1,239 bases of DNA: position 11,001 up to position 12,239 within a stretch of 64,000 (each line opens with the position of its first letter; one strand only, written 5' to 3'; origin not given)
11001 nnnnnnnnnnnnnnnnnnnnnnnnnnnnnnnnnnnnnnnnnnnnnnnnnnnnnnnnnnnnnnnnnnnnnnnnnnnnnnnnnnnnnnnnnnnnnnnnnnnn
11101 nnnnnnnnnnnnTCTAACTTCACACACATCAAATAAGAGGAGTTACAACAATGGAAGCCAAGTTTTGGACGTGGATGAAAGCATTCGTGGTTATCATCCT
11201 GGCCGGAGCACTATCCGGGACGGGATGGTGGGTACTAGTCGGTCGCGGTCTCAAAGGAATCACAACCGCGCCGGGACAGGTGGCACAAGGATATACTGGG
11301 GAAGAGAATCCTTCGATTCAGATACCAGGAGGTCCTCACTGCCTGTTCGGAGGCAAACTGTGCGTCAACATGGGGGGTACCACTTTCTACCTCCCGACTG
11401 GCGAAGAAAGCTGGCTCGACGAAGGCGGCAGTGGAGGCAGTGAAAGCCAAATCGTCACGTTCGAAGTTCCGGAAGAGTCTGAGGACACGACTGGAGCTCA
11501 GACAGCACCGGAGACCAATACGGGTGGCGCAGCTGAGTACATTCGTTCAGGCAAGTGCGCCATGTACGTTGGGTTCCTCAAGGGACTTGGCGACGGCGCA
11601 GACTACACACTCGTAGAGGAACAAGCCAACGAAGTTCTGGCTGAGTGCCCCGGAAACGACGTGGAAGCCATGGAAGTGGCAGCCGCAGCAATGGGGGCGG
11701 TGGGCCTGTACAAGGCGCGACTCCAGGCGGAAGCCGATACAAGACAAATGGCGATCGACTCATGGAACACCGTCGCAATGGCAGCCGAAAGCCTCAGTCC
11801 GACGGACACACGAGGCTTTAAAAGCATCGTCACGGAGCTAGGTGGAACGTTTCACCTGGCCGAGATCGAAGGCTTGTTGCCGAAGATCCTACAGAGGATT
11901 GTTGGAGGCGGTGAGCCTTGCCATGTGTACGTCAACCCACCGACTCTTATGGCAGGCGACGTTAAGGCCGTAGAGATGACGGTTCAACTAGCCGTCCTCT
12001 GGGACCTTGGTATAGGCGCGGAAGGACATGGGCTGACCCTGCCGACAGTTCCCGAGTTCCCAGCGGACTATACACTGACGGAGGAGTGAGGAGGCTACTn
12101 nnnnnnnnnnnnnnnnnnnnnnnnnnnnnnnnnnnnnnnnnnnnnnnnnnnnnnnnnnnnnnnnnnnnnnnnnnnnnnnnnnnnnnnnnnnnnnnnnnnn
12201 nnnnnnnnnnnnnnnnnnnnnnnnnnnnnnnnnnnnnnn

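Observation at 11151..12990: Island genes 2 and 3: two unknown membrane proteins translationally coupled to the M23 peptidase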

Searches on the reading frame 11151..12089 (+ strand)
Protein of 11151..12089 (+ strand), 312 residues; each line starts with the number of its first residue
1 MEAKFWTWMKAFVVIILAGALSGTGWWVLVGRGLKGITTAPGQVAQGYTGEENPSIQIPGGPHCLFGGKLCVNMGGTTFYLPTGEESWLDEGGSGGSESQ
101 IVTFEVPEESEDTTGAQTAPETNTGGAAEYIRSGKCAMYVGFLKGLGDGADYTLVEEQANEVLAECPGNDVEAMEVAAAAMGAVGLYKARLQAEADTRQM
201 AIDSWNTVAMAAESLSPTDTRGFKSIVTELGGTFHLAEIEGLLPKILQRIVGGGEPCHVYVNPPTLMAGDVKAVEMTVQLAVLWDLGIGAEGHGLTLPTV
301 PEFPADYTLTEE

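Call 8: search_protein_families(library=pfam, proteins=[window:11151-12089:+], max_evalue=1)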
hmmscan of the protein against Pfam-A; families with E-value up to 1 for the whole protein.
window:11151-12089:+ (312 aa): 0 families

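Call 9: search_protein_families(library=phrogs, proteins=[window:11151-12089:+], max_evalue=1)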
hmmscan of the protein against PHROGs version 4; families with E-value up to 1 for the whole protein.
window:11151-12089:+ (312 aa): 0 families

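Call 10: search_protein_families(library=ncbifam, proteins=[window:11151-12089:+], max_evalue=1)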
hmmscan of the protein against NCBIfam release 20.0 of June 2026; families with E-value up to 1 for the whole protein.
window:11151-12089:+ (312 aa): 1 family
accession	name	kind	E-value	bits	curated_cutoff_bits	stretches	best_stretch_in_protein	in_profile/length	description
NF045486.1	tet_MFS_30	exception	0.015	14.5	730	1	16-53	85-122/392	tetracycline efflux MFS transporter Tet(30)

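Call 11: find_homologous_proteins(query=window:11151-12089:+, max_evalue=0.01)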
Query window:11151-12089:+ (312 aa): 1 proteins with E <= 0.01 among 8000 candidates.
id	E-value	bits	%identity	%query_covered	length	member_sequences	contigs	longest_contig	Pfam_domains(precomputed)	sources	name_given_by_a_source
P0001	2.7e-206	702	100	100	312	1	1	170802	-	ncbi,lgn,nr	ncbi:hypothetical protein JXA34_03695 [Patescibacteria group bacterium]|nr:hypothetical protein [Pat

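Call 14: find_encoding_contigs(protein=P0001, flank=10000)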
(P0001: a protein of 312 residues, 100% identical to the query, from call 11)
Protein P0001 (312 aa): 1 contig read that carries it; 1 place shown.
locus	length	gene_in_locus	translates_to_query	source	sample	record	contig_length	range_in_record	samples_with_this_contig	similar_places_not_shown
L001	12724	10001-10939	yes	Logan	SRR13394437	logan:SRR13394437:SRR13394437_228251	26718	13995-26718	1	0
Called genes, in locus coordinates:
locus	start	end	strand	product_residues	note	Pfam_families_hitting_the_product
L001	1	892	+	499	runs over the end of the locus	-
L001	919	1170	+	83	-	-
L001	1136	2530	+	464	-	-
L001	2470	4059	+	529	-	PF00884:Sulfatase (weak)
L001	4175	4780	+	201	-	-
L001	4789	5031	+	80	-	PF18901:DUF5657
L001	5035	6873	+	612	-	-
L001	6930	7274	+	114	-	-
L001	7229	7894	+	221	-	PF01386:Ribosomal_L25p, PF14693:Ribosomal_TL5_C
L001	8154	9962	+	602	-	PF01551:Peptidase_M23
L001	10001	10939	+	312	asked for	-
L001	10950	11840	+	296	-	-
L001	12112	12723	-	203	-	?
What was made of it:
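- Checked: An independent Logan assembly of the same sample has the same junctions (call 14).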

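Call 29: find_related_loci(query=A1, collection=viral_contigs, flank=10000)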
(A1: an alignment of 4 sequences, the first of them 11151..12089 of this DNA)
Query A1 (312 aa) in viral_contigs; peptide patterns used: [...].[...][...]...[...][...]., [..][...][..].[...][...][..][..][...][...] (x = any residue, [..] = any of these).
441 stretches matched a pattern, but none encodes a relative of the query by tblastn (E <= 1e-3).

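Call 55: predict_structure(protein=window:11151-12089:+)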
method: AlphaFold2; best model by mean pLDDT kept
length: 312 residues; sequences in the alignment: 1
mean_pLDDT: 49.0   pTM: 0.34
mean pLDDT of the five models: 49.0, 40.4, 34.3, 33.0, 31.1
residues with pLDDT >= 90: 0; 70-90: 46; 50-70: 88; < 50: 178
segments of 3 or more residues with pLDDT < 50: 1-60, 74-77, 81-127, 231-236, 254-256, 258-312
pLDDT, mean of each block of 10 residues (from residue 1): 28 35 37 31 29 41 54 50 39 34 32 38 46 66 67 84 77 81 77 69 62 57 54 49 57 49 38 38 37 32 34 28
secondary structure, 60 per line:
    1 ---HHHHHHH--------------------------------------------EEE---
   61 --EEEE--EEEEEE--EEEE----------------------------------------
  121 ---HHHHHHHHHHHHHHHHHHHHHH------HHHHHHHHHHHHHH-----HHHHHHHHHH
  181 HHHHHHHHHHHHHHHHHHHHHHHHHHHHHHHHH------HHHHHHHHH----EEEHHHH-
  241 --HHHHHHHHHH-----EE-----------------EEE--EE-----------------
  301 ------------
elements in order: H4-10 E55-57 E63-66 E69-74 E77-80 H124-145 H152-165 H171-213 H220-228 E233-235 H236-239 H243-252 E277-279
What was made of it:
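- The g2 structure model is poor (pLDDT 49, call 55), so its fold is unknown.
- Tried and rejected: Too poor to search (pLDDT 49, call 55).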

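Call 64: search_solved_structures(query=A4, max_evalue=10, show_alignments=2)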
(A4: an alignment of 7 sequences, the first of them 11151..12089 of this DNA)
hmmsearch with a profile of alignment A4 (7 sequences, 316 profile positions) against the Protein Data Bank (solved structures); distinct sequences matched with E-value up to 10: 8.
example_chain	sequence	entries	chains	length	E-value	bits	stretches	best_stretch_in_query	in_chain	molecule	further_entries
3bfd_A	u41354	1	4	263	0.11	14.9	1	150-220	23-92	Class A beta-lactamase Sed1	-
3bfe_A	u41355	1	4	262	0.11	14.9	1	150-220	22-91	Class A beta-lactamase Sed1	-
3bfc_A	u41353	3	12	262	0.11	14.9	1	150-220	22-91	Class A beta-lactamase Sed1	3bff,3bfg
7rkc_A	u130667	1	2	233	1.2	11.5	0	134-170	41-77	D_3_633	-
6cfz_C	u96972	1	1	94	1.3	11.4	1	168-220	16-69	Dad2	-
1s3i_A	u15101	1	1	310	1.5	11.2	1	80-119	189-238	10-formyltetrahydrofolate dehydrogenase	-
7q5q_B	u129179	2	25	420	4.2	9.7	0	210-242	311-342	Dihydrolipoyllysine-residue succinyltransferase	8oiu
6w2q_A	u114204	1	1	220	7.8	8.8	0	149-199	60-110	Junction 34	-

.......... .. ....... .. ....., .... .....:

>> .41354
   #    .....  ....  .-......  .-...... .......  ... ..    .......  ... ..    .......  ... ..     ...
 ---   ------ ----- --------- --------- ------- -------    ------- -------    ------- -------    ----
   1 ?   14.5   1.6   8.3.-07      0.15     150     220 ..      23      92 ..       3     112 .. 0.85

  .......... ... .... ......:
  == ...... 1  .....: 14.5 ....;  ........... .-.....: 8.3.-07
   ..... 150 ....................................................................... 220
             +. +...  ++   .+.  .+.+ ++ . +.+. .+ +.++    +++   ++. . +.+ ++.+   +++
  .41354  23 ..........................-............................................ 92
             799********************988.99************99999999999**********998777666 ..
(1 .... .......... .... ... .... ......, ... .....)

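Call 91: search_protein_families(library=padloc, proteins=[window:11151-12089:+], max_evalue=1)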
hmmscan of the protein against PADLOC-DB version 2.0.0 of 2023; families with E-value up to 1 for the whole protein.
window:11151-12089:+ (312 aa): 0 families

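Call 101: search_protein_families(library=pfam, alignment_id=A4, max_evalue=10)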
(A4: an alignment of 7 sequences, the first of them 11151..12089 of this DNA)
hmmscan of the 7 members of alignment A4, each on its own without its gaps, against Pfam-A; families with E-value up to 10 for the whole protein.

A. member 1, window:11151-12089:+ (312 aa): 0 families

B. families by the number of members that match (of 7 scanned): 3 families
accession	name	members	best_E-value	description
PF25659.1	YohP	2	0.5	Membrane protein YohP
PF23168.2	CUL7_CUL9_N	1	0.14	CUL7/CUL9, N-terminal beta-barrel domain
PF15811.11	SVIP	1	7.2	Small VCP/p97-interacting protein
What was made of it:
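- No PADLOC or Pfam immunity family matches (calls 91, 101).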
